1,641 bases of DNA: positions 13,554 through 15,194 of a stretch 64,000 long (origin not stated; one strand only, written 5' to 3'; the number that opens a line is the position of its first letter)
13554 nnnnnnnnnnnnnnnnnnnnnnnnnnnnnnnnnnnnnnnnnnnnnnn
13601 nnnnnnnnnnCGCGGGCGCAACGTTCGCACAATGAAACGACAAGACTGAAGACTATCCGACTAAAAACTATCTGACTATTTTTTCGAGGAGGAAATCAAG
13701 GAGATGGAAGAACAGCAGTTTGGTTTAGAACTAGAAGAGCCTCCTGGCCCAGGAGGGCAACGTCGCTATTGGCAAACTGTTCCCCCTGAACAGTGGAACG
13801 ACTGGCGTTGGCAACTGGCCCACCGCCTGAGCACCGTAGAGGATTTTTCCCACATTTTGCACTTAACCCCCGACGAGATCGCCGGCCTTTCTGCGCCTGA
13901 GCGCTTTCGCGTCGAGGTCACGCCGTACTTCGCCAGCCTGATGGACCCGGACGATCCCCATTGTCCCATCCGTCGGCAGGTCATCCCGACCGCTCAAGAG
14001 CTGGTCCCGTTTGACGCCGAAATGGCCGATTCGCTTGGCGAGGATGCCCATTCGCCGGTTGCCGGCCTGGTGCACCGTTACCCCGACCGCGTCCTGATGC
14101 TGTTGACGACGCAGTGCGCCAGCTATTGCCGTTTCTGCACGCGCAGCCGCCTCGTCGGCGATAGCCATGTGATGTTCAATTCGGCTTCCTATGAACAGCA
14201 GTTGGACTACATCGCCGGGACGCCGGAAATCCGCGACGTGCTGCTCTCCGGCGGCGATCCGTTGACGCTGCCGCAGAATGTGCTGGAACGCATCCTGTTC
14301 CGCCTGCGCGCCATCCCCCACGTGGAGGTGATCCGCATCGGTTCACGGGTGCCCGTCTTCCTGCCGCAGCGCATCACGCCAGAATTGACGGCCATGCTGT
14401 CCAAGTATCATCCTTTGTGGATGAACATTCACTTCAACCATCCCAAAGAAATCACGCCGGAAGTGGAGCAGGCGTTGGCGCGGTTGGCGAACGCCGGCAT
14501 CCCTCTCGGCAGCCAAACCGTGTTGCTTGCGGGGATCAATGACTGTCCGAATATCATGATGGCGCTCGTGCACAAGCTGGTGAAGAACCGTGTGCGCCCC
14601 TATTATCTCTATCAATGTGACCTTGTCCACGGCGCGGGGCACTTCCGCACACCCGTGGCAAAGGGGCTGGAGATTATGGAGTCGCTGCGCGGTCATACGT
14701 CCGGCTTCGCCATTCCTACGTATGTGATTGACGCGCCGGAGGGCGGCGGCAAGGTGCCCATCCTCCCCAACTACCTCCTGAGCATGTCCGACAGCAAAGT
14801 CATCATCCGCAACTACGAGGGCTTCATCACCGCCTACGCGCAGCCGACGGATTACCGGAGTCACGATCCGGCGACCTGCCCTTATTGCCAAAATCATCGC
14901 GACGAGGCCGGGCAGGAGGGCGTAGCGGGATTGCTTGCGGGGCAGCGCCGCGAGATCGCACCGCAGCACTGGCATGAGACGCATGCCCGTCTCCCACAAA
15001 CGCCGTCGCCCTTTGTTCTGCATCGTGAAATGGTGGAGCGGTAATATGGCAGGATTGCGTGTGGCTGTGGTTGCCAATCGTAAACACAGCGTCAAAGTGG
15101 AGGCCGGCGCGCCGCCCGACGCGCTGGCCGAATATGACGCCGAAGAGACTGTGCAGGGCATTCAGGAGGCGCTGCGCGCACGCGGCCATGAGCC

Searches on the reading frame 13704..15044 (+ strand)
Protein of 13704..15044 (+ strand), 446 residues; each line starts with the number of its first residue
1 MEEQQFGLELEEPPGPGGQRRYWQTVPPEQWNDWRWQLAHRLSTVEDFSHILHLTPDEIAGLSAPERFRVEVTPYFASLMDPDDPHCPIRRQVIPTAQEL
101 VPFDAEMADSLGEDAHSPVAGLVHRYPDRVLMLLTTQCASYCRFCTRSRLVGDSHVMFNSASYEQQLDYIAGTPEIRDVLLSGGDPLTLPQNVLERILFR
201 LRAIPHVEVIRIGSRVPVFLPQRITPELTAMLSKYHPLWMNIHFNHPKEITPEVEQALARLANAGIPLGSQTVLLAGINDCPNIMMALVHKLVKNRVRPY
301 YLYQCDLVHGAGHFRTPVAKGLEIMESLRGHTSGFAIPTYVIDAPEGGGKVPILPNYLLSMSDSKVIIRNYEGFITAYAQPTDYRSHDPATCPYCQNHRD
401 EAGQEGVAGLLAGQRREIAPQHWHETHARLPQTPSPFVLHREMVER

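Call 50: search_protein_families(library=pfam, proteins=[window:13704-15044:+])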
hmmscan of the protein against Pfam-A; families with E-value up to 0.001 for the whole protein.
window:13704-15044:+ (446 aa): 2 families
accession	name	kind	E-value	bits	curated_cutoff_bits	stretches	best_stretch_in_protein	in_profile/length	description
PF12544.13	LAM_C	-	1.9e-32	112.5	26.7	1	325-427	1-105/127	Lysine-2,3-aminomutase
PF04055.27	Radical_SAM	-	7.3e-11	43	29.5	1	133-281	2-157/166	Radical SAM superfamily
